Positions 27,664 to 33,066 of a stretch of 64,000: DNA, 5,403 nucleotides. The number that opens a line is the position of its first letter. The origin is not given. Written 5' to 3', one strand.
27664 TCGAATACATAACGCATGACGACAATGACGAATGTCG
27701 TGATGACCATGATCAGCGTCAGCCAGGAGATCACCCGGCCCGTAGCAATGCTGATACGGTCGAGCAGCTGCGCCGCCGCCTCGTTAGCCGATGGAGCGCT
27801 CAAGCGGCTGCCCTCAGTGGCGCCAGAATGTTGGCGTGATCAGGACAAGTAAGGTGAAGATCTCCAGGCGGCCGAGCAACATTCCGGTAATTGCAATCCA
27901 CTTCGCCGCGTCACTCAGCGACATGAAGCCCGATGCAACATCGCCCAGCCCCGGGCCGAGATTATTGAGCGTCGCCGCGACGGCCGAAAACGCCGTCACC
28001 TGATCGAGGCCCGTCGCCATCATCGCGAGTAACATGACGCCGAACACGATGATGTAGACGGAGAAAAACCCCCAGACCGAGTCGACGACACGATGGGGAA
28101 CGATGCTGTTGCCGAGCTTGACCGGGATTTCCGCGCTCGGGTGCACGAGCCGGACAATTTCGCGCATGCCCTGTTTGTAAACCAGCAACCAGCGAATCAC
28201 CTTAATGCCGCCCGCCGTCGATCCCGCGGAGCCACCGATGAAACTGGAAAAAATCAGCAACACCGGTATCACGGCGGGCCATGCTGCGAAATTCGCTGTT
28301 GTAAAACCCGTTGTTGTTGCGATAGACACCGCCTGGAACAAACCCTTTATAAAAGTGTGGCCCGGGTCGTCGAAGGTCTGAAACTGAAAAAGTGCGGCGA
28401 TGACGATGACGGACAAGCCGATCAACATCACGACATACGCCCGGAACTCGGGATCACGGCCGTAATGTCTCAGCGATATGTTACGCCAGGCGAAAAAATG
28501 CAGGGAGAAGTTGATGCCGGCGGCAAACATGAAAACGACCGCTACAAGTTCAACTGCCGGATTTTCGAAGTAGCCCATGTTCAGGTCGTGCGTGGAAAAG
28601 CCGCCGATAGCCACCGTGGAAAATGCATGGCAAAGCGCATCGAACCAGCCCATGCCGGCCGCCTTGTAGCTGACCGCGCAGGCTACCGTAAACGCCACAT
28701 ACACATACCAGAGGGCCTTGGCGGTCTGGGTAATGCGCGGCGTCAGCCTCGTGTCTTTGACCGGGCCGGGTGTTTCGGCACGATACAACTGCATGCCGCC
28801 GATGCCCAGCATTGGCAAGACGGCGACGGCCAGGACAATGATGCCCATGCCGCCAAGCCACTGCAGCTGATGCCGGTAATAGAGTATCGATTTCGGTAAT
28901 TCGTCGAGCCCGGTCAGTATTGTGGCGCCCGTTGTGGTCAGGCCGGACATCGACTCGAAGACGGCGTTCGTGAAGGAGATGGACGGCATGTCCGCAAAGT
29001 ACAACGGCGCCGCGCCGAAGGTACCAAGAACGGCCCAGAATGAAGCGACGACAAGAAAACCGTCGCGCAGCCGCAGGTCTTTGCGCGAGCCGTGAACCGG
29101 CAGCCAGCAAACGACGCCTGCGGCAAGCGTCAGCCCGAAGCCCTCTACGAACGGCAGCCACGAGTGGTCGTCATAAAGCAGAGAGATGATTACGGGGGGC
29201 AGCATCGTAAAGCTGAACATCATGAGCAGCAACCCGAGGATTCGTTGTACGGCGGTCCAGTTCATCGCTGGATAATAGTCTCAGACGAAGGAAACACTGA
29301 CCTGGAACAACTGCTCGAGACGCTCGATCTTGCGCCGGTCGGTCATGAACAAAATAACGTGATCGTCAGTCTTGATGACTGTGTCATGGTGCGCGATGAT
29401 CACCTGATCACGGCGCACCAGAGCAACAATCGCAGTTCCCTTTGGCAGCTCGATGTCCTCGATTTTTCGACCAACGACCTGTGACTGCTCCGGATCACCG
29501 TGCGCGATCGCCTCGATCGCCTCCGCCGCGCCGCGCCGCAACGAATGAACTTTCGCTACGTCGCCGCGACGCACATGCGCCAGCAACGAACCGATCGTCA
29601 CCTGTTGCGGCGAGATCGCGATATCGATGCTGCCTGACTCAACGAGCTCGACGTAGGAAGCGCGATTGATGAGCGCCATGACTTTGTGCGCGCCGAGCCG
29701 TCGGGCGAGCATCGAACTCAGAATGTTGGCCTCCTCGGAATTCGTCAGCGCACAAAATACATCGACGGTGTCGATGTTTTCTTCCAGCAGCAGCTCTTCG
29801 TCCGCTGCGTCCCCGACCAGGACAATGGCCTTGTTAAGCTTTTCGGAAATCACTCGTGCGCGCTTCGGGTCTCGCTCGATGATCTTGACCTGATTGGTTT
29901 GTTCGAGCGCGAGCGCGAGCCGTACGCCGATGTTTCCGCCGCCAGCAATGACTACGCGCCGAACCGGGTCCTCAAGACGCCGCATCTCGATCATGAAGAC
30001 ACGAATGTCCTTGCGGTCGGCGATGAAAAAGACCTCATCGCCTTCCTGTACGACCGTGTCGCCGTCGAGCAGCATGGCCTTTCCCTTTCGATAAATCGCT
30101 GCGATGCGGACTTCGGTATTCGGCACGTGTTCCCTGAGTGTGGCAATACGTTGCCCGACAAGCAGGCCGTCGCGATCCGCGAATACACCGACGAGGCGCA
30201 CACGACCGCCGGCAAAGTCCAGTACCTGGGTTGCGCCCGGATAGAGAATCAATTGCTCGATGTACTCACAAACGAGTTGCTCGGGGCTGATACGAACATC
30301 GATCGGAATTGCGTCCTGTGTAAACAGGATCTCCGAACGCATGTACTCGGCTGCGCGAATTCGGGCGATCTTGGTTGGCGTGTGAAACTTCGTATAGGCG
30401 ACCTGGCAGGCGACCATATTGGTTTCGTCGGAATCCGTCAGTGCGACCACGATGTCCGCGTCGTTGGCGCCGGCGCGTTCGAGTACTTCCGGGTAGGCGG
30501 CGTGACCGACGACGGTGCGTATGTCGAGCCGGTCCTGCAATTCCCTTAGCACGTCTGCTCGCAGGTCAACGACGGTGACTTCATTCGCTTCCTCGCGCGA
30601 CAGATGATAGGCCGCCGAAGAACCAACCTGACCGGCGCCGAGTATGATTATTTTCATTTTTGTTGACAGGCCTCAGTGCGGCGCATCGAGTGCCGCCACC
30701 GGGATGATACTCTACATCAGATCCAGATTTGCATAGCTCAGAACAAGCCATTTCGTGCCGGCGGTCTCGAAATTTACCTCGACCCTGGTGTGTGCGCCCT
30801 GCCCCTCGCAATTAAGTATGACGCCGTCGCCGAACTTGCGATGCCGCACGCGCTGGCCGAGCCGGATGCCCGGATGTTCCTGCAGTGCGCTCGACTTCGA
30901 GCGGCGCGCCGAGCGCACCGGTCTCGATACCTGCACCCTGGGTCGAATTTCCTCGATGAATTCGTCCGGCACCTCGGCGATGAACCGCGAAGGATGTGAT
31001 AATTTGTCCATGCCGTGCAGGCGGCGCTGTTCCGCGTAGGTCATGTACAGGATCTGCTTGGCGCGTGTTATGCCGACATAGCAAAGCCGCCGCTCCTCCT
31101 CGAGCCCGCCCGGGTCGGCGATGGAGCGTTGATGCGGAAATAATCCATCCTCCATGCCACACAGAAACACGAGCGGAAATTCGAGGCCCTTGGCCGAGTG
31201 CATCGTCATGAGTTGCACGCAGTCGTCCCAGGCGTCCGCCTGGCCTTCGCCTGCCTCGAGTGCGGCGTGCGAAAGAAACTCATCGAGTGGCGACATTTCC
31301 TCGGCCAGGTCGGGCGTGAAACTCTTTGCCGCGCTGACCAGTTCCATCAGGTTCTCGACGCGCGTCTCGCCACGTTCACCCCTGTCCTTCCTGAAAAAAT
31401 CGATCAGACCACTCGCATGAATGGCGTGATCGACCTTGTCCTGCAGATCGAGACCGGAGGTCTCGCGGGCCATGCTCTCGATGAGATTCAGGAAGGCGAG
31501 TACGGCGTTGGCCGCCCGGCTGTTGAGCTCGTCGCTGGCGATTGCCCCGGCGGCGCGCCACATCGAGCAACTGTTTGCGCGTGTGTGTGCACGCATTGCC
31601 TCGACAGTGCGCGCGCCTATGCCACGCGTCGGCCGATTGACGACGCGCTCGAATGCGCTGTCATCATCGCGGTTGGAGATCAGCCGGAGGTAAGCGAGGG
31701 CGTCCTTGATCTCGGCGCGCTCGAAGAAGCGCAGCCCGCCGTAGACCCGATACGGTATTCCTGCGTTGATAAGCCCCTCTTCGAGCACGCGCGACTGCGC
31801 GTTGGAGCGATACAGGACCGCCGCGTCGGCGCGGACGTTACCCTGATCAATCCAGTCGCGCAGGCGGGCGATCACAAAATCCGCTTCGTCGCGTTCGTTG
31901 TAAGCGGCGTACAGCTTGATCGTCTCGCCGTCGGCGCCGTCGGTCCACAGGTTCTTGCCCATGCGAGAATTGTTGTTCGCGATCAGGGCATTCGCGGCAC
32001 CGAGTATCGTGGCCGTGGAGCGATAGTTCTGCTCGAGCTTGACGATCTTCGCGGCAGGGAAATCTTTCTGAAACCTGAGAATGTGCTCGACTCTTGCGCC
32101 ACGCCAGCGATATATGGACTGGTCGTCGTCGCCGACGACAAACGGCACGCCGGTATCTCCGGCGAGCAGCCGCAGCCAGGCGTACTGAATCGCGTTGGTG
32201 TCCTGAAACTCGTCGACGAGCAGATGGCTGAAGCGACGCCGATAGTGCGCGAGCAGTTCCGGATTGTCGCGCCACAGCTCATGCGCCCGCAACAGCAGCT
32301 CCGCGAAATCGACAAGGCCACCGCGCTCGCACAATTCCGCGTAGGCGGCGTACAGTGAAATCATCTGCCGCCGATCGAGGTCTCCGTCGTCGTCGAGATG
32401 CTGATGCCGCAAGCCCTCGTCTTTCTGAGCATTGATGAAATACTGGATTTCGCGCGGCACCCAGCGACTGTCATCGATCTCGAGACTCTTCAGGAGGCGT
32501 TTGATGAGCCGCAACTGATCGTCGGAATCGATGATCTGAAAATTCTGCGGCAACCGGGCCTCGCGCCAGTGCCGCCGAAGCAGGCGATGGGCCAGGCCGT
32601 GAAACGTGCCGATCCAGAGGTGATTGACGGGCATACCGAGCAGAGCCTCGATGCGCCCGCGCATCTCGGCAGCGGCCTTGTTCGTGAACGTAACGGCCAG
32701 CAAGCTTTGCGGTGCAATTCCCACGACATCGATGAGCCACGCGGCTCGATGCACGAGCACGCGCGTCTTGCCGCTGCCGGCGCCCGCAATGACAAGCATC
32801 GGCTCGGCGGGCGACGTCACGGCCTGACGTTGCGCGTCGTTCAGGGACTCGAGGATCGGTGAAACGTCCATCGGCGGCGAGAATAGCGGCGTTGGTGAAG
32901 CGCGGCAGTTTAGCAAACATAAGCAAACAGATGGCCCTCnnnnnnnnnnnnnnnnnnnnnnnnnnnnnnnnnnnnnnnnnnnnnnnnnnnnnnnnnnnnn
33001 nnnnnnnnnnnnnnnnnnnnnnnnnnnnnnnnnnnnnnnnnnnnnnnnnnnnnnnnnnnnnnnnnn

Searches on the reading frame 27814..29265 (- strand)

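Call 46: search_protein_families(library=pfam, proteins=[window:27814-29265:-], max_evalue=0.00001)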
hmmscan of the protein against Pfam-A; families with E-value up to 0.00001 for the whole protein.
window:27814-29265:- (483 aa): 1 family
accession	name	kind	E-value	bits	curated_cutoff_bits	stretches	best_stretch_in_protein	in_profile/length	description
PF02386.22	TrkH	-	5.4e-93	312.6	27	1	39-476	5-490/502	Cation transport protein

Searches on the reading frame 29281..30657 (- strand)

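Call 47: search_protein_families(library=pfam, proteins=[window:29281-30657:-], max_evalue=0.00001)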
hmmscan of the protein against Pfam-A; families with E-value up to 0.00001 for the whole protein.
window:29281-30657:- (458 aa): 12 families
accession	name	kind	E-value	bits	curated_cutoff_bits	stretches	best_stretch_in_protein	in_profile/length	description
PF02254.24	TrkA_N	-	1.9e-48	164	23.8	2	3-107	1-103/116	TrkA-N domain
PF02080.26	TrkA_C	-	2.6e-21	75.7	27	2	163-221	9-66/71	TrkA-C domain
PF01488.26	Shikimate_DH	-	3.2e-09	37.4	24.3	0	2-79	14-88/138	Shikimate / quinate 5-dehydrogenase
PF13241.12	NAD_binding_7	-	6e-09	36.9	22.1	0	2-87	9-82/104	Putative NAD(P)-binding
PF03435.24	Sacchrp_dh_NADP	-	3.7e-08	34.2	25.1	0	3-75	1-77/129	Saccharopine dehydrogenase NADP binding domain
PF01262.27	AlaDh_PNT_C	-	4.2e-08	33.3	23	0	2-71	30-97/214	Alanine dehydrogenase/PNT, C-terminal domain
PF00070.33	Pyr_redox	-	5.1e-08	33.7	22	0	234-267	1-35/82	Pyridine nucleotide-disulphide oxidoreductase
PF07992.20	Pyr_redox_2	-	5.4e-08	33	26.1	0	227-279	142-190/291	Pyridine nucleotide-disulphide oxidoreductase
PF01266.30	DAO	-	7.5e-08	32.7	27.9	0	2-31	1-29/353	FAD dependent oxidoreductase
PF02558.23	ApbA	-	1.1e-07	32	22.2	0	3-60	1-57/150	Ketopantoate reductase PanE/ApbA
PF03807.23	F420_oxidored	-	1.9e-07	32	21.6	0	2-50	1-50/94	NADP oxidoreductase coenzyme F420-dependent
PF01210.29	NAD_Gly3P_dh_N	-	2.4e-06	28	23.1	0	235-296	2-64/158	NAD-dependent glycerol-3-phosphate dehydrogenase N-terminus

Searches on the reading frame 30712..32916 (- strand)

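Call 46: search_protein_families(library=pfam, proteins=[window:30712-32916:-], max_evalue=0.00001)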
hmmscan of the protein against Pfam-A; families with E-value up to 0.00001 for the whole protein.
window:30712-32916:- (734 aa): 5 families
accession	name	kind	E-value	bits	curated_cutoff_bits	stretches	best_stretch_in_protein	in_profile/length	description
PF00580.27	UvrD-helicase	-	1.8e-88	297.2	23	1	25-287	1-271/271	UvrD/REP helicase N-terminal domain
PF13361.12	UvrD_C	-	2.8e-81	274.1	25.6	1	292-630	1-350/350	UvrD-like helicase C-terminal domain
PF13245.12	AAA_19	-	1.5e-20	74.2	25.1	1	29-270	1-132/134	AAA domain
PF21196.3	PcrA_UvrD_tudor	-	7.2e-08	32.6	23.9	1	687-729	2-44/48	PcrA/UvrD tudor domain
PF13538.12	UvrD_C_2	-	1.6e-07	31.5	27.4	1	569-625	4-51/52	UvrD-like helicase C-terminal domain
